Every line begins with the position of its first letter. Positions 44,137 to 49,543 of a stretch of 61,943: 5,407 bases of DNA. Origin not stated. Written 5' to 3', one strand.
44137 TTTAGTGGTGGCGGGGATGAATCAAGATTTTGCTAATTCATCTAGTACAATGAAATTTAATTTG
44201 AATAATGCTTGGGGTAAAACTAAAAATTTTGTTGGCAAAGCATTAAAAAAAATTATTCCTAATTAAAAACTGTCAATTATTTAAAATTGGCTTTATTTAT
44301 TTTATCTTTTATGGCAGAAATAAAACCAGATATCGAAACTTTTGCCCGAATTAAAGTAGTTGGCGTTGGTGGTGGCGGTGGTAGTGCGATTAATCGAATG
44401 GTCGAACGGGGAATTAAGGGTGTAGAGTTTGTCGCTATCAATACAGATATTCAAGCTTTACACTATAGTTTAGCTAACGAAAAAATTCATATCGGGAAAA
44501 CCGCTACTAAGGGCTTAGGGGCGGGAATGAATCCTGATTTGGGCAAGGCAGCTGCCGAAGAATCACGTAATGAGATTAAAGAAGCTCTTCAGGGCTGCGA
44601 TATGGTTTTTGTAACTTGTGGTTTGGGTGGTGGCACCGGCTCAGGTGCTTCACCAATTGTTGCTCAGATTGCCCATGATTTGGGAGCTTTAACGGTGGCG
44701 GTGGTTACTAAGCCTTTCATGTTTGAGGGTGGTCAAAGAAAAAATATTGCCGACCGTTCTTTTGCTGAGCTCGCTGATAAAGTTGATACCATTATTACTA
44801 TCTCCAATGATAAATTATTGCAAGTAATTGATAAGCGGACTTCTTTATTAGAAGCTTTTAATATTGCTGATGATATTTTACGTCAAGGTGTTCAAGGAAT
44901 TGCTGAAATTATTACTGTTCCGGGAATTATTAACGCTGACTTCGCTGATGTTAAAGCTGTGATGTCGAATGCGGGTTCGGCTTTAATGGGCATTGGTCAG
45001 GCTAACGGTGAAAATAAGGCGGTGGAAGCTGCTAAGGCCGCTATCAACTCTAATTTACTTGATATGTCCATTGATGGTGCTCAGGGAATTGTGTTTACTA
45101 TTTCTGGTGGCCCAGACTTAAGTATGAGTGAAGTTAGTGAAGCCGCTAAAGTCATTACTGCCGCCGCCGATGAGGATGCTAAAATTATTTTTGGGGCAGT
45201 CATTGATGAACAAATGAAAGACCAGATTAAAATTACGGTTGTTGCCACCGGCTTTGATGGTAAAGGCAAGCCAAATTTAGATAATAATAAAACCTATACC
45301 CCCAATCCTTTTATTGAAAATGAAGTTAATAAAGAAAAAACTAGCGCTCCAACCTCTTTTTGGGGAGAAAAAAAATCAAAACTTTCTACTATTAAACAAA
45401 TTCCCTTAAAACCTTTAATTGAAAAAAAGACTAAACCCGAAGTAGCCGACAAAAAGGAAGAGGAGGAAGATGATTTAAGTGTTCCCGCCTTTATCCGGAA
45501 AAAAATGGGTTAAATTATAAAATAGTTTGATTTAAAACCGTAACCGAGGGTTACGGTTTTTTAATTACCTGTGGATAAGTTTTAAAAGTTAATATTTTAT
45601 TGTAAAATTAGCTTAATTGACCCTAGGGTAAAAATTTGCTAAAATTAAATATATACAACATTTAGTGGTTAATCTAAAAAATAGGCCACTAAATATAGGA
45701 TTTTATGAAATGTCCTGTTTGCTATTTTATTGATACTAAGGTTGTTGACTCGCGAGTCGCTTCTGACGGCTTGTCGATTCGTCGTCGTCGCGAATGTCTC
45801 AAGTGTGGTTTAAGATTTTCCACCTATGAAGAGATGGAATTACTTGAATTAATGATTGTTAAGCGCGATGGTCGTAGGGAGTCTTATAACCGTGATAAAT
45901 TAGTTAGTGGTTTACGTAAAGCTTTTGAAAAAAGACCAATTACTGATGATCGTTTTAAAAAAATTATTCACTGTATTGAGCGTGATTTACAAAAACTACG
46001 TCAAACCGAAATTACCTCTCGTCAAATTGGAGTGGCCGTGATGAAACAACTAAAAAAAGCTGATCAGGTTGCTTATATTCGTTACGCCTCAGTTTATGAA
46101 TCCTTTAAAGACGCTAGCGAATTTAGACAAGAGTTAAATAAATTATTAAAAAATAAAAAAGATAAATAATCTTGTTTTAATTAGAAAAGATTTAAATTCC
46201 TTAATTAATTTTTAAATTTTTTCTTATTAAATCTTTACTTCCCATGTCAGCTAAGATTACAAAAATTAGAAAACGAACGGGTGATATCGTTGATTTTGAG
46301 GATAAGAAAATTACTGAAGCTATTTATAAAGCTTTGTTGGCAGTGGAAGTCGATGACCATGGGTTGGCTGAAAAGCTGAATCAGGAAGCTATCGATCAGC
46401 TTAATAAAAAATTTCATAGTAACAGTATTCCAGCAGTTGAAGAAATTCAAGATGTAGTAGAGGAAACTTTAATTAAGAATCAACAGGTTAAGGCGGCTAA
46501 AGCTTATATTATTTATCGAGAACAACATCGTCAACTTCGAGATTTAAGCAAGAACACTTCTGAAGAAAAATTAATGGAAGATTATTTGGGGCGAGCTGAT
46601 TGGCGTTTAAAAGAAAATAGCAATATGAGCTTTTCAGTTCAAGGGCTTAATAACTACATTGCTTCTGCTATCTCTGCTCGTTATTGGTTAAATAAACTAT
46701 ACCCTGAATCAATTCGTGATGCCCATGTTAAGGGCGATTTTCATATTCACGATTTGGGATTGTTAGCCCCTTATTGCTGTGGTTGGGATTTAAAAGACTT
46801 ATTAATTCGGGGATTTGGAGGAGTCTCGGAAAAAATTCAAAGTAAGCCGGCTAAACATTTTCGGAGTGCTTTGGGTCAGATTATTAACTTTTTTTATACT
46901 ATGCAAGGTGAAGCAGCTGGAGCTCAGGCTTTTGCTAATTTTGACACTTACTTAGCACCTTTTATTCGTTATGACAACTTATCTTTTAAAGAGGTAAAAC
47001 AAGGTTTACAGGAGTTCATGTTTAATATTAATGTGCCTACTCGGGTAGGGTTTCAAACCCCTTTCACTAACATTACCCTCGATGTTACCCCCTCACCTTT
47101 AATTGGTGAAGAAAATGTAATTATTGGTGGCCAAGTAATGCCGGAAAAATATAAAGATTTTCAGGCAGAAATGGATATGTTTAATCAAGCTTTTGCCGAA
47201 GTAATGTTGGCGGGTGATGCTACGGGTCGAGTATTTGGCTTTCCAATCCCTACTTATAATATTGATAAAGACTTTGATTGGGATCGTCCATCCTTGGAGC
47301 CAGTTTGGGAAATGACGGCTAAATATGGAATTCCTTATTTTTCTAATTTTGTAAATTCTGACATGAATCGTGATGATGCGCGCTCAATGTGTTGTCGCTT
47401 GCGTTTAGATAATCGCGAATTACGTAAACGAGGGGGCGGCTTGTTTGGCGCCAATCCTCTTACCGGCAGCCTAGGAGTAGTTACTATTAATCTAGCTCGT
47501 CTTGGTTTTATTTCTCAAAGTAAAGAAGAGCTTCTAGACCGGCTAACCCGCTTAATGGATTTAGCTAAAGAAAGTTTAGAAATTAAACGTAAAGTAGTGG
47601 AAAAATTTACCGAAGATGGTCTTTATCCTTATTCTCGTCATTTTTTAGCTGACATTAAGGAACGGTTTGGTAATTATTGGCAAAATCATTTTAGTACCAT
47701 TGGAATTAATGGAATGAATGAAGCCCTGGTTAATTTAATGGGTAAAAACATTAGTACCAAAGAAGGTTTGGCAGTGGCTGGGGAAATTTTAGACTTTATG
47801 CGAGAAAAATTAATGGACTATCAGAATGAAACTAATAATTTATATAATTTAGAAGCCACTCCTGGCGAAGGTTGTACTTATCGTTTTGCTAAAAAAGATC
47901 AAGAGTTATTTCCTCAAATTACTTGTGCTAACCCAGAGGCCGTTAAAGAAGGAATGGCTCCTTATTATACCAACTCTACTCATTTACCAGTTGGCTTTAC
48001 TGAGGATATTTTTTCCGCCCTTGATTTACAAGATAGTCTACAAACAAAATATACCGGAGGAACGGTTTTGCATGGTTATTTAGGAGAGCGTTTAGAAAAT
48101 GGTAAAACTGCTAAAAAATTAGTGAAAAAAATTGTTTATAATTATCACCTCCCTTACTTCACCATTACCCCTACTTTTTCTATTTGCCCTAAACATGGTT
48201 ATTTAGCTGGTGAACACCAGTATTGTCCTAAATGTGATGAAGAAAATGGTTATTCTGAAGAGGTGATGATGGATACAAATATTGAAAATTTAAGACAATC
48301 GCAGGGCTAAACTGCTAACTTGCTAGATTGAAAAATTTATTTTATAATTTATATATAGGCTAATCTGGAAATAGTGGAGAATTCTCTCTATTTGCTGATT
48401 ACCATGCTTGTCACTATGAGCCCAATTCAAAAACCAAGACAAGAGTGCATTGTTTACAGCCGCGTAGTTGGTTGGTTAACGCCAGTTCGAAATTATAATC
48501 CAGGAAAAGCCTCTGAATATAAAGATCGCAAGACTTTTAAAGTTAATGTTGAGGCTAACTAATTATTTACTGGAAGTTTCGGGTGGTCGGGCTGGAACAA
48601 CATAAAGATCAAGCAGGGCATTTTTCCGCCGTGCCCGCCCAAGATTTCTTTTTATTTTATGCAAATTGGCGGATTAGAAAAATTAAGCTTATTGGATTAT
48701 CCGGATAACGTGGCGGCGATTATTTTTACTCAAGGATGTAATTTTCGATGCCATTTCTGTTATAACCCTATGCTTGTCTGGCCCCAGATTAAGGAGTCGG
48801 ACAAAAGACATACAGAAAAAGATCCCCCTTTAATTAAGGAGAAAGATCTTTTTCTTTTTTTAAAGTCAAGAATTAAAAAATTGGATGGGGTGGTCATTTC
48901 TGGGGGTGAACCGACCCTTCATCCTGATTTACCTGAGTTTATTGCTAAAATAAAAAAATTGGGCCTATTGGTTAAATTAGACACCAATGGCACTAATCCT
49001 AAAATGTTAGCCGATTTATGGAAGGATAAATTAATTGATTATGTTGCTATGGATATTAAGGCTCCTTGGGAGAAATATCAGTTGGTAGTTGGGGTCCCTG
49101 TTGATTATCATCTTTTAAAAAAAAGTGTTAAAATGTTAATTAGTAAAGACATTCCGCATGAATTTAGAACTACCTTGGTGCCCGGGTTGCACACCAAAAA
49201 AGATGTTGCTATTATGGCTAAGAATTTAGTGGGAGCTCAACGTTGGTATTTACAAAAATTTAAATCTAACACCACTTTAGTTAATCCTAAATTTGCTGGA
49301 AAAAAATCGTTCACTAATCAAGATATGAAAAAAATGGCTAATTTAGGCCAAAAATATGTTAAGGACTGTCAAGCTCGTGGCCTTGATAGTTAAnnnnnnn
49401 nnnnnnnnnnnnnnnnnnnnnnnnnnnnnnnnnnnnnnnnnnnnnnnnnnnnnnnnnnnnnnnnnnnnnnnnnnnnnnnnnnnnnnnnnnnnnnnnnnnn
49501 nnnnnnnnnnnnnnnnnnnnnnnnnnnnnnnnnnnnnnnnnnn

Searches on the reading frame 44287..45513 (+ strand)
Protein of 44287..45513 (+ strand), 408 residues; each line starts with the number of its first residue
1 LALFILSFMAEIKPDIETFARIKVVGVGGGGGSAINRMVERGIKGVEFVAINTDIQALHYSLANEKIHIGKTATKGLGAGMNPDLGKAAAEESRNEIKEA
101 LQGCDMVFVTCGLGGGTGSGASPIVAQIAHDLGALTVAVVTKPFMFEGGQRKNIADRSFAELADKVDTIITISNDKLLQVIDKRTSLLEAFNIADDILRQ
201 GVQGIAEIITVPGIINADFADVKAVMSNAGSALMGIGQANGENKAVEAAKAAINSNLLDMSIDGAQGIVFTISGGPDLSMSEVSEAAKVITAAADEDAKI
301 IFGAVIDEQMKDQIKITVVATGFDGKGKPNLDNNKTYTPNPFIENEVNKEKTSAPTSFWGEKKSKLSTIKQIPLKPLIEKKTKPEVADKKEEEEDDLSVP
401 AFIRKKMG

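Call 12: search_protein_families(library=pfam, proteins=[window:44287-45513:+], max_evalue=0.01)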
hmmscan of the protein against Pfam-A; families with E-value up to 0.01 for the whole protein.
window:44287-45513:+ (408 aa): 2 families
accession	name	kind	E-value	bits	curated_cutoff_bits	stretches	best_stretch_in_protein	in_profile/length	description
PF00091.31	Tubulin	-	1.7e-48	165.8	33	1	21-181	1-189/190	Tubulin/FtsZ family, GTPase domain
PF12327.13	FtsZ_C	-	1e-33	115.9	27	1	230-324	1-95/95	FtsZ family, C-terminal domain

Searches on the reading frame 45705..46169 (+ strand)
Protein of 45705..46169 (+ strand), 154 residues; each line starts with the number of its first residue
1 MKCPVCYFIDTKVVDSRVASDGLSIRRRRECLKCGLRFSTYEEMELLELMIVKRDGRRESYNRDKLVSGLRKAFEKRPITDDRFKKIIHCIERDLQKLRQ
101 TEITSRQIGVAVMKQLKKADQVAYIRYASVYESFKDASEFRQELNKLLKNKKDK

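Call 12: search_protein_families(library=pfam, proteins=[window:45705-46169:+], max_evalue=0.01)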
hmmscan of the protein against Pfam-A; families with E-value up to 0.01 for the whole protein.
window:45705-46169:+ (154 aa): 2 families
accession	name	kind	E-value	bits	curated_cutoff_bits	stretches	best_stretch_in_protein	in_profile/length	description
PF03477.21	ATP-cone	-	5.1e-21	75.5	25.8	1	50-136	2-87/88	ATP cone domain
PF22811.2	Zn_ribbon_NrdR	-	8.9e-20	70.8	27.2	1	1-42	1-42/42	Transcriptional repressor NrdR-like, N-terminal domain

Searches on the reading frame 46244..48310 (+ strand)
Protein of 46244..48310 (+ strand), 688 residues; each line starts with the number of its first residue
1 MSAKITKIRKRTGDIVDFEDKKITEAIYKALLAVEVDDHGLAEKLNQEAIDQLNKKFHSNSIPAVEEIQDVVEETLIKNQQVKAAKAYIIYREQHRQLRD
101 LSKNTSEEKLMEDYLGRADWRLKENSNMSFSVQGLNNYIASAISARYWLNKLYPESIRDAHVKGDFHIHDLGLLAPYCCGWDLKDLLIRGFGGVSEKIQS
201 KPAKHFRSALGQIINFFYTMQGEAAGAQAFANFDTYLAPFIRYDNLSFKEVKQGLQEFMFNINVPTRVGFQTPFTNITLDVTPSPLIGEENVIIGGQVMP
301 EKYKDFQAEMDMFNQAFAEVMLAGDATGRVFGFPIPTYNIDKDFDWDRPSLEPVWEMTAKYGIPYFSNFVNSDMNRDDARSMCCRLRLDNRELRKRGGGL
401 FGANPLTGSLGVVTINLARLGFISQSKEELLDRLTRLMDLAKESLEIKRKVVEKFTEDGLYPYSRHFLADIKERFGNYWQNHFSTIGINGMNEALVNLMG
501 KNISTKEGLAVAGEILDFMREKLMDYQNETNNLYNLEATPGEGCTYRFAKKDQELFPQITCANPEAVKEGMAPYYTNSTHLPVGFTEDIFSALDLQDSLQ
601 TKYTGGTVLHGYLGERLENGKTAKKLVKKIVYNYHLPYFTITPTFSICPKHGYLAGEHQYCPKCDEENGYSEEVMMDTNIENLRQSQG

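Call 12: search_protein_families(library=pfam, proteins=[window:46244-48310:+], max_evalue=0.01)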
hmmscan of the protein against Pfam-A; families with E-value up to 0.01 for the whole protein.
window:46244-48310:+ (688 aa): 2 families
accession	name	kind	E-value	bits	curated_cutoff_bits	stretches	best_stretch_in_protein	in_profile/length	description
PF13597.11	NRDD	-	5.7e-181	603.4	26.2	1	124-668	1-531/562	Anaerobic ribonucleoside-triphosphate reductase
PF03477.21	ATP-cone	-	5.9e-18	65.6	25.8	1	7-96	2-87/88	ATP cone domain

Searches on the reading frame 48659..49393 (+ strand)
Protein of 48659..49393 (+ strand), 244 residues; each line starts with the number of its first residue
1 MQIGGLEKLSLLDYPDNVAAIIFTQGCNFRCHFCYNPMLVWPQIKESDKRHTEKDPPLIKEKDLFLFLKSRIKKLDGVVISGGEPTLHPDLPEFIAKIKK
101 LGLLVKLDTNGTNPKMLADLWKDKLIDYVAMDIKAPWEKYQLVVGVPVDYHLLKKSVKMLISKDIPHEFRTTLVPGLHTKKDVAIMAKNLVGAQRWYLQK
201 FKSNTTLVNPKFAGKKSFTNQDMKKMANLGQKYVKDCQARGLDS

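Call 14: search_protein_families(library=pfam, proteins=[window:48659-49393:+], max_evalue=0.001)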
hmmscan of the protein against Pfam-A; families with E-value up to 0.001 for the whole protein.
window:48659-49393:+ (244 aa): 2 families
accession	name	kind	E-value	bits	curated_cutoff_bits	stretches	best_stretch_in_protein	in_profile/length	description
PF04055.27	Radical_SAM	-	3.7e-22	79.7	29.5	1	21-177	1-154/166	Radical SAM superfamily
PF13353.11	Fer4_12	-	4.1e-07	30.8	22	1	20-136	8-116/137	4Fe-4S single cluster domain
